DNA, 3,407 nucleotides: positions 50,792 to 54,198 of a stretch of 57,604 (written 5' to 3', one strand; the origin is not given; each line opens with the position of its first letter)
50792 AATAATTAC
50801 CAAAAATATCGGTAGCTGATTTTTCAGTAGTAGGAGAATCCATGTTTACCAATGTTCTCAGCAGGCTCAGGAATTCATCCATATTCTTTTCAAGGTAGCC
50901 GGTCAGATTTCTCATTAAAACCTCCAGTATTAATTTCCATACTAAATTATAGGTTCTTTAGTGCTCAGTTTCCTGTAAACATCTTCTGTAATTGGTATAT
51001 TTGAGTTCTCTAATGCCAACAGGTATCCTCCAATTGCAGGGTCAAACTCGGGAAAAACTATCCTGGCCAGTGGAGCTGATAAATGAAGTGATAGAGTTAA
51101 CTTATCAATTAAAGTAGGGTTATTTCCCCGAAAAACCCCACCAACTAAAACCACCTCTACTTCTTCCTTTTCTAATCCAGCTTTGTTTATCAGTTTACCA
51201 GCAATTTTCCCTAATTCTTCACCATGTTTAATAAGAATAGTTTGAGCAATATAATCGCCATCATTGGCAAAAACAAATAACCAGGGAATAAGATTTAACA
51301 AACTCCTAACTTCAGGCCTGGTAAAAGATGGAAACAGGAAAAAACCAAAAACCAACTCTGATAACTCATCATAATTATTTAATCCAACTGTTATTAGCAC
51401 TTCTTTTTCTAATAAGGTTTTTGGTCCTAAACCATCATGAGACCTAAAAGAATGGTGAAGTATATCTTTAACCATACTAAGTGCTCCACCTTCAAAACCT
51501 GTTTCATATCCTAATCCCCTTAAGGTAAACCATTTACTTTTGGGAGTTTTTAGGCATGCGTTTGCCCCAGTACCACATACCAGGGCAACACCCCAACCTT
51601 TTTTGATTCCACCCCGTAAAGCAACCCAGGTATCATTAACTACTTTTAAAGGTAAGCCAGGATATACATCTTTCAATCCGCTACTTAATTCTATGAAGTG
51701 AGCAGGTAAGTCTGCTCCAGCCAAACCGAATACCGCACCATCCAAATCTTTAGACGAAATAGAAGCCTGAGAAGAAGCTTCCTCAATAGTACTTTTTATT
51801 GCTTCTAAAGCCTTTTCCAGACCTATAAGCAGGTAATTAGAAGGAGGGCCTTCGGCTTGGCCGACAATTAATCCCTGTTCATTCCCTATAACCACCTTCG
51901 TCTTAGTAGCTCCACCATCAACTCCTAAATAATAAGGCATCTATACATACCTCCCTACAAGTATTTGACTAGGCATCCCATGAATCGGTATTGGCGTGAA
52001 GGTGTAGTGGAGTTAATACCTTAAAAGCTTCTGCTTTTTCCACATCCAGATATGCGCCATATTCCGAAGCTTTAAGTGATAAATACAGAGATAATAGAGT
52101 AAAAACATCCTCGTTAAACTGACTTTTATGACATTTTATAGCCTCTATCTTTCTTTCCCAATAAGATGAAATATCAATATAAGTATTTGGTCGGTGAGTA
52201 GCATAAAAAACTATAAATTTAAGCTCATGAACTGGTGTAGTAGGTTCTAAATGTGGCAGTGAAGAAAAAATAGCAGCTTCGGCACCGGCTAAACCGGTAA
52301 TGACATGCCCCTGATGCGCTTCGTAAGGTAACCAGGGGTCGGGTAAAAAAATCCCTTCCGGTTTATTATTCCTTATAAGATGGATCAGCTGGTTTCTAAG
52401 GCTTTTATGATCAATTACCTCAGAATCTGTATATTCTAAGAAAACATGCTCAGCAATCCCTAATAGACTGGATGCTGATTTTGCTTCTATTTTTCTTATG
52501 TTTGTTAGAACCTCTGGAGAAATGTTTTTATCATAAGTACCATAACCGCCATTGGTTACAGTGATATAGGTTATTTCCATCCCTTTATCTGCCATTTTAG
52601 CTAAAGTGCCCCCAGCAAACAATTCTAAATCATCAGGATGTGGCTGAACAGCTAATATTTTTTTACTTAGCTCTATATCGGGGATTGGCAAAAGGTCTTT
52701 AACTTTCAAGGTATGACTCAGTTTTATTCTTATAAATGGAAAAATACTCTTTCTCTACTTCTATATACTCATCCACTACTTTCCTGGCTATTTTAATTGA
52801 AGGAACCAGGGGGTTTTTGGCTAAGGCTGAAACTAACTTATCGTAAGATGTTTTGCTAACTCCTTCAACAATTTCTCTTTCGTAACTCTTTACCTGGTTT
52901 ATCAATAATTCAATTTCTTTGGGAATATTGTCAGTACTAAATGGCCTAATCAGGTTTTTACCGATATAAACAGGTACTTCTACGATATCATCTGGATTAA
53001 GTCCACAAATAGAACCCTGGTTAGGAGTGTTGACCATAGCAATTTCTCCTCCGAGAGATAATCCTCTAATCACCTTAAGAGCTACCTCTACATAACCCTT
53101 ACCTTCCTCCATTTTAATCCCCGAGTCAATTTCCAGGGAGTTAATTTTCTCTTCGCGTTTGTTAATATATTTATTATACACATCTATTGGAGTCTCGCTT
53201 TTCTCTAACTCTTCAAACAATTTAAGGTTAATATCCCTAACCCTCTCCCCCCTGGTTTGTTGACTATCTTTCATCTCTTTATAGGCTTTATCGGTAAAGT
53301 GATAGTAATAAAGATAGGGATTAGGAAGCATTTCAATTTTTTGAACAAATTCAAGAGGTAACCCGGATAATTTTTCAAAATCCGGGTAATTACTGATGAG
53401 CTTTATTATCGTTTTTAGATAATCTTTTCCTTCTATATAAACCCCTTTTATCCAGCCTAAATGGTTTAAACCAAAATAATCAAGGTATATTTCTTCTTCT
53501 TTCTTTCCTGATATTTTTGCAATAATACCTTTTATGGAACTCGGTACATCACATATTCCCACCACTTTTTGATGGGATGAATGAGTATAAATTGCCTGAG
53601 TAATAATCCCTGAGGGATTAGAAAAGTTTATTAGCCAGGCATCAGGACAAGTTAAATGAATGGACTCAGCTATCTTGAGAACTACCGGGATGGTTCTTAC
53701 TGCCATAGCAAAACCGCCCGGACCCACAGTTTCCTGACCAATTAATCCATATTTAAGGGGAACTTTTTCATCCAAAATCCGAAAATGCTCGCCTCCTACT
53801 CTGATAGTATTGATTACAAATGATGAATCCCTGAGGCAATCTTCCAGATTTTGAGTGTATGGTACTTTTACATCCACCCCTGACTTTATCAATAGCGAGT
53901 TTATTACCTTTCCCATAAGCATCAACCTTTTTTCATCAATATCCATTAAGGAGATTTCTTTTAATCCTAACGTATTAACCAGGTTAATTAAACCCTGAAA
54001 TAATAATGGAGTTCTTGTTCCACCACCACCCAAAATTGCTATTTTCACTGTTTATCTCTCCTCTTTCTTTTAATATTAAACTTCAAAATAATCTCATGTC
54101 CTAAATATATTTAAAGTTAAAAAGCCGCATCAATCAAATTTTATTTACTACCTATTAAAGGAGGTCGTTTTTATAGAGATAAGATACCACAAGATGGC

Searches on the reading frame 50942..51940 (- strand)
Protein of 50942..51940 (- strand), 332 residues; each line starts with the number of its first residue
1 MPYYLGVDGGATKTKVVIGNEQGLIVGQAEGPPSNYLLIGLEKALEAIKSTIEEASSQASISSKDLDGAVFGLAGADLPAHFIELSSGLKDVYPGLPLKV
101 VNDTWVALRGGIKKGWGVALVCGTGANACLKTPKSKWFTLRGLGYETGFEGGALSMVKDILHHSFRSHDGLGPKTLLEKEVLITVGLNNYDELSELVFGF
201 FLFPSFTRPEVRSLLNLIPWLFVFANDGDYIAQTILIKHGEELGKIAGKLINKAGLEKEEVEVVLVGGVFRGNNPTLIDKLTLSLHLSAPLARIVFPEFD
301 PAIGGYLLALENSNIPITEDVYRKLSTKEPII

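Call 16: find_encoding_contigs(protein=window:50942-51940:-, flank=10000, max_places=10)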
Protein window:50942-51940:- (332 aa): 6 contigs read that carry it; 5 places shown.
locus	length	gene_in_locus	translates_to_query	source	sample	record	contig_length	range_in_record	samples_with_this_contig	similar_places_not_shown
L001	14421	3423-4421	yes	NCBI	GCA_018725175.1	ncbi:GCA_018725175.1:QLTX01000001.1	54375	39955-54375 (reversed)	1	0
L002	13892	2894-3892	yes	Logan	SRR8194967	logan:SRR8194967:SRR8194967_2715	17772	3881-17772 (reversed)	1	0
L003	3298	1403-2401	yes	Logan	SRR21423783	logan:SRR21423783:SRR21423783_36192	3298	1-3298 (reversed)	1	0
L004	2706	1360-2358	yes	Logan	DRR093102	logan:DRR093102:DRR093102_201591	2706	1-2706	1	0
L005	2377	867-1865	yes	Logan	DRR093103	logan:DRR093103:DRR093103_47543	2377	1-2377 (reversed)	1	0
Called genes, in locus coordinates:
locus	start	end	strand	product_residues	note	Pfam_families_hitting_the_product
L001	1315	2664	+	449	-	PF02056:Glyco_hydro_4, PF11975:Glyco_hydro_4C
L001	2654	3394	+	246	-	PF02585:PIG-L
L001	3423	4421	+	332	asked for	PF01869:BcrAD_BadFG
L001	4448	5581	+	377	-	PF04389:Peptidase_M28 (weak), PF01546:Peptidase_M20, PF07687:M20_dimer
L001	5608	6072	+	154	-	-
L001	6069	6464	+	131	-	-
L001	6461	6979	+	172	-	-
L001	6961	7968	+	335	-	-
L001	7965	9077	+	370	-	PF11104:PilM_2, PF14450:FtsA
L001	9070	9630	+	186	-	PF05137:PilN (weak)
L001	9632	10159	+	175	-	PF04350:PilO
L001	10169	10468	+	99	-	-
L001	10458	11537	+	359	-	PF01321:Creatinase_N, PF00557:Peptidase_M24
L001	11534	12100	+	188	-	PF08207:EFP_N, PF01132:EFP, PF09285:Elong-fact-P_C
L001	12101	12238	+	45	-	-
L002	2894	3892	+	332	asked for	PF01869:BcrAD_BadFG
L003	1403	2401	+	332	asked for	PF01869:BcrAD_BadFG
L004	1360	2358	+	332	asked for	PF01869:BcrAD_BadFG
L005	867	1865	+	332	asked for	PF01869:BcrAD_BadFG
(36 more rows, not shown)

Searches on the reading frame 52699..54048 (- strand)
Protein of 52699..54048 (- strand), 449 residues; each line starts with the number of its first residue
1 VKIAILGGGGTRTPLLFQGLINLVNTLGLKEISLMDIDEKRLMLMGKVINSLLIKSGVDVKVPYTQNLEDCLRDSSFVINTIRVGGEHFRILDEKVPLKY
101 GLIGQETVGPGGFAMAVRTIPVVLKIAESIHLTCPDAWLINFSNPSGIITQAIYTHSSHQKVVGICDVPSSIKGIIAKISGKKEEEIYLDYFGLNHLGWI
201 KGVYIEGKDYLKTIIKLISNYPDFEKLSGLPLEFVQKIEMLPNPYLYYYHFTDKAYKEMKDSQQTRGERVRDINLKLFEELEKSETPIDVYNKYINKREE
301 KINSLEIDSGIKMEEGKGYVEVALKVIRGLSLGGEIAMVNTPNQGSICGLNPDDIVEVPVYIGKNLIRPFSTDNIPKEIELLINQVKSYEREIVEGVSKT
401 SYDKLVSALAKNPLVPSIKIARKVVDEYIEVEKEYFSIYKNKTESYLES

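Call 13: find_encoding_contigs(protein=window:52699-54048:-, flank=10000, max_places=10)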
Protein window:52699-54048:- (449 aa): no gene with exactly this product is on record in the collection.

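Call 20: search_protein_families(library=pfam, proteins=[window:52699-54048:-], max_evalue=0.1)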
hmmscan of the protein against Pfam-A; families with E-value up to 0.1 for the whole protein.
window:52699-54048:- (449 aa): 3 families
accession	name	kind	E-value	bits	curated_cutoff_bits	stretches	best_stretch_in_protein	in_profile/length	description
PF02056.22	Glyco_hydro_4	-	7.3e-51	172.8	23.2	1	2-179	1-180/183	Family 4 glycosyl hydrolase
PF11975.13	Glyco_hydro_4C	-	5.1e-39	134.9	24.1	1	191-415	1-211/211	Family 4 glycosyl hydrolase C-terminal domain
PF00056.29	Ldh_1_N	-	0.0001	22.8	27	0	1-79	1-74/141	lactate/malate dehydrogenase, NAD binding domain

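Call 25: find_related_loci(query=window:52699-54048:-, collection=genome_contigs, flank=6000)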
Query window:52699-54048:- (449 aa) in genome_contigs; peptide patterns used: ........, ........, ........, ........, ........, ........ (x = any residue, [..] = any of these).
600 stretches matched a pattern (row limit reached: there are more); 568 encode a relative of the query (tblastn E <= 1e-3); the best 80 are kept; 80 distinct loci.
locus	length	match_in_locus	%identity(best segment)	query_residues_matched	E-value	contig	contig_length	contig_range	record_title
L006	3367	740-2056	40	1-428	4e-102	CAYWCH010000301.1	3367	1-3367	MAG TPA_asm: uncultured Anaerolinea sp. isolate SRP192927_co6_571 genome assembly, contig: NODE_83341_length_3367_cov_3.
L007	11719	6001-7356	40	1-436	2e-99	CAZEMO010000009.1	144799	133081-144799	MAG TPA_asm: uncultured Bacteriovoracaceae bacterium isolate SRP220891_co2_140 genome assembly, contig: NODE_94_length_1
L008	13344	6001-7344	39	1-436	3e-98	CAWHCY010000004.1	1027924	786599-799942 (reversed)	MAG: uncultured Chloroflexia bacterium isolate MFD00905.bin.1.53 genome assembly, contig: contig_16876, whole genome sho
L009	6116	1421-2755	37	1-436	2e-95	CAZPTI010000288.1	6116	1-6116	MAG TPA_asm: uncultured Anaerolineales bacterium isolate SRP278314_co2_92 genome assembly, contig: NODE_18679_length_611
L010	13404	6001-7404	37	1-444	6e-92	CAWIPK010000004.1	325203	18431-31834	MAG: uncultured Chloroflexia bacterium isolate MFD01721.bin.1.56 genome assembly, contig: contig_20218, whole genome sho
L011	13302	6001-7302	35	3-441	1e-88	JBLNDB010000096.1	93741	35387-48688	MAG: Chloroflexota bacterium isolate MAG110 PRJNA950955_bin19_renamed_95, whole genome shotgun sequence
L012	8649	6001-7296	36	1-439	1e-87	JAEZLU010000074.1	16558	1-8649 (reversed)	MAG: Bacillota bacterium isolate OH_CDB_84 k127_1974311, whole genome shotgun sequence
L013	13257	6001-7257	39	1-436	5e-86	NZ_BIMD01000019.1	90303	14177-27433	Paenibacillus humicus NBRC 102415 PHU01S_CON000019, whole genome shotgun sequence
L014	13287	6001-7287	38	1-446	3e-85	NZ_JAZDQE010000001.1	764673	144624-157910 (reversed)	Cohnella sp. 56 seq1, whole genome shotgun sequence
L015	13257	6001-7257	38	1-436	1e-84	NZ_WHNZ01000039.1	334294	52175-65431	Paenibacillus planticolens strain LMG 31457 Contig_42_105.889, whole genome shotgun sequence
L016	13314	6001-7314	36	1-435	3e-84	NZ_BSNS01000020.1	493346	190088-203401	Devosia nitrariae strain NBRC 112416 sequence20, whole genome shotgun sequence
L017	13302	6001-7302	35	1-441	1e-83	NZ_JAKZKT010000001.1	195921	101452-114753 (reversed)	Bacillus litorisediminis strain FJAT-47801 Scaffold1, whole genome shotgun sequence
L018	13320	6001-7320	35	1-435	9e-83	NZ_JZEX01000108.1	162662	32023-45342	Devosia geojensis strain BD-c194 NODE_112, whole genome shotgun sequence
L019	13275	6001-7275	38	1-442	1e-82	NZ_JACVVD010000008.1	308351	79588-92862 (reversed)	Paenibacillus sedimenti strain WST5 WST5_8, whole genome shotgun sequence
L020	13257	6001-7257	37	1-436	1e-82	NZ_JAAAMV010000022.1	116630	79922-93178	Paenibacillus glycinis strain T1 contig22, whole genome shotgun sequence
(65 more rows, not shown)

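Call 28: find_homologous_proteins(query=window:52699-54048:-, max_evalue=1e-100)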
Query window:52699-54048:- (449 aa): 45 proteins with E <= 1e-100 among 8000 candidates.
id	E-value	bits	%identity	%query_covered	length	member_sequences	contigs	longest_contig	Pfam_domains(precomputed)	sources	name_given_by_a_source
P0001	2.3e-292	987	100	100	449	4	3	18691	PF11975.14,PF02056.23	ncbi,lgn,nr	ncbi:MAG: putative 6-phospho-beta-glucosidase [candidate division WS2 bacterium]|nr:putative 6-phosp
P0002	4.4e-257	871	86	100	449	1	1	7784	PF11975.14,PF02056.23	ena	-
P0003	2.5e-254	862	86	100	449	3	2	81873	PF11975.14,PF02056.23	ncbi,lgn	-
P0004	3.6e-160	552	53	99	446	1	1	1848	PF11975.14,PF02056.23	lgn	-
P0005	7.4e-144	498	52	97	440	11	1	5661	PF11975.14,PF02056.23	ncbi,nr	ncbi:MAG: putative 6-phospho-beta-glucosidase [Actinobacteria bacterium]|nr:putative 6-phospho-beta-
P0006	6.8e-143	495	52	97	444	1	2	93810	PF11975.14,PF02056.23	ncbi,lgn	-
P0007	8.0e-140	485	51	98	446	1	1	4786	PF11975.14,PF02056.23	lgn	-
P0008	1.9e-124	434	46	95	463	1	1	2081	PF11975.14,PF02056.23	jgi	jgi:6-phospho-beta-glucosidase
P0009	5.5e-123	429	44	100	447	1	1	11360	PF11975.14,PF02056.23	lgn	-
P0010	1.3e-122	428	46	97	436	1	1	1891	PF11975.14,PF02056.23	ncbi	-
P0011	1.1e-120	421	45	97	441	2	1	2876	PF11975.14,PF02056.23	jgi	-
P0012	9.4e-120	418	51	67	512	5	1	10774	PF11975.14,PF02056.23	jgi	-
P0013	7.8e-118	412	45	98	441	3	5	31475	PF11975.14,PF02056.23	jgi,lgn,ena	-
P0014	1.8e-117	411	45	98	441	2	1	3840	PF11975.14,PF02056.23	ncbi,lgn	-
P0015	4.8e-116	406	44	97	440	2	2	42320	PF11975.14,PF02056.23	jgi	-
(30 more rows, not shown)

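Call 29: find_encoding_contigs(protein=P0003, flank=10000, max_places=6)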
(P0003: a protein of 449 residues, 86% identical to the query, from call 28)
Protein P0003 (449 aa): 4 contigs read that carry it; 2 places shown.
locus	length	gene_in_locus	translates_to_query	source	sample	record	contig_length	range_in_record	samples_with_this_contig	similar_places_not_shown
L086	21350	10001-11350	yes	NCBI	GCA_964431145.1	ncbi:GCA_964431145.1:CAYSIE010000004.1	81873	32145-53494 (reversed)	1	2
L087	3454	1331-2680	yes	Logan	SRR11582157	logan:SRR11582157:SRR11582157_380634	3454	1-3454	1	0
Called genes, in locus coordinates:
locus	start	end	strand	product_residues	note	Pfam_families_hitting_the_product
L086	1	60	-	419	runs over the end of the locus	PF13487:HD_5, PF01966:HD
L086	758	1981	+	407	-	PF12832:MFS_1_like (weak), PF07690:MFS_1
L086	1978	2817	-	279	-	PF00294:PfkB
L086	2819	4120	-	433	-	PF13660:DUF4147, PF05161:MOFRL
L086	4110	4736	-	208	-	PF00753:Lactamase_B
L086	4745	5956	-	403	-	PF05221:AdoHcyase, PF00670:AdoHcyase_NAD, PF02826:2-Hacid_dh_C, PF07991:KARI_N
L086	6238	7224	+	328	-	PF01926:MMR_HSR1, PF02421:FeoB_N, PF02824:TGS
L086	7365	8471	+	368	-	PF04015:DUF362, PF13183:Fer4_8 (faint), PF13187:Fer4_9 (faint), PF00037:Fer4 (faint), PF12797:Fer4_2 (faint), PF12800:Fer4_4 (faint), PF13237:Fer4_10 (weak), PF14697:Fer4_21 (weak), +3 more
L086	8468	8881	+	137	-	PF05014:Nuc_deoxyrib_tr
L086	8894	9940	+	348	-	PF01300:Sua5_yciO_yrdC, PF03481:Sua5_C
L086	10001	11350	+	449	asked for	PF02056:Glyco_hydro_4, PF11975:Glyco_hydro_4C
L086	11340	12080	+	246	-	PF02585:PIG-L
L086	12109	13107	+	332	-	PF01869:BcrAD_BadFG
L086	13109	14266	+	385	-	PF04389:Peptidase_M28 (weak), PF01546:Peptidase_M20, PF07687:M20_dimer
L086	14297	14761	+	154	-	-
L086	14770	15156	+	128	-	-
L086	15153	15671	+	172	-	-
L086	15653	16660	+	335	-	-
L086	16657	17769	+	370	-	PF11104:PilM_2, PF14450:FtsA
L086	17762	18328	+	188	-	-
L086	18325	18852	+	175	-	-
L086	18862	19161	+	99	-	-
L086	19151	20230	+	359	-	PF01321:Creatinase_N, PF00557:Peptidase_M24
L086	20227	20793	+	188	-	PF08207:EFP_N, PF01132:EFP, PF09285:Elong-fact-P_C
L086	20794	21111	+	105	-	-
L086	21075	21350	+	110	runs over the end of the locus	PF03780:Asp23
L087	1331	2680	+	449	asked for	PF02056:Glyco_hydro_4, PF11975:Glyco_hydro_4C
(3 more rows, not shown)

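Call 30: find_encoding_contigs(protein=P0002, flank=10000, max_places=6)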
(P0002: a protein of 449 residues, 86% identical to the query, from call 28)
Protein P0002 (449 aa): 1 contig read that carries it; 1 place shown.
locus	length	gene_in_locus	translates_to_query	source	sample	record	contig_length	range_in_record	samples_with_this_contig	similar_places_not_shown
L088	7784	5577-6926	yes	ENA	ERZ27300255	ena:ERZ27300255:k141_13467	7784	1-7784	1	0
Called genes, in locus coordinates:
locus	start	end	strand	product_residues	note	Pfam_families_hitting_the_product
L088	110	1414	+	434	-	PF13428:TPR_14 (faint), PF14559:TPR_19 (faint), PF22860:DUF7017 (weak)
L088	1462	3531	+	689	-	PF02086:MethyltransfD12, PF03602:Cons_hypoth95 (faint), PF01170:UPF0020 (faint), PF01555:N6_N4_Mtase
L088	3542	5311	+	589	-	PF02981:FokI_D1, PF02980:FokI_dom_2, PF16902:FokI_D3, PF09254:FokI_cleav_dom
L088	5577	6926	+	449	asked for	PF02056:Glyco_hydro_4, PF11975:Glyco_hydro_4C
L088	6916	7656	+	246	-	PF02585:PIG-L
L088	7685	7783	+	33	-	?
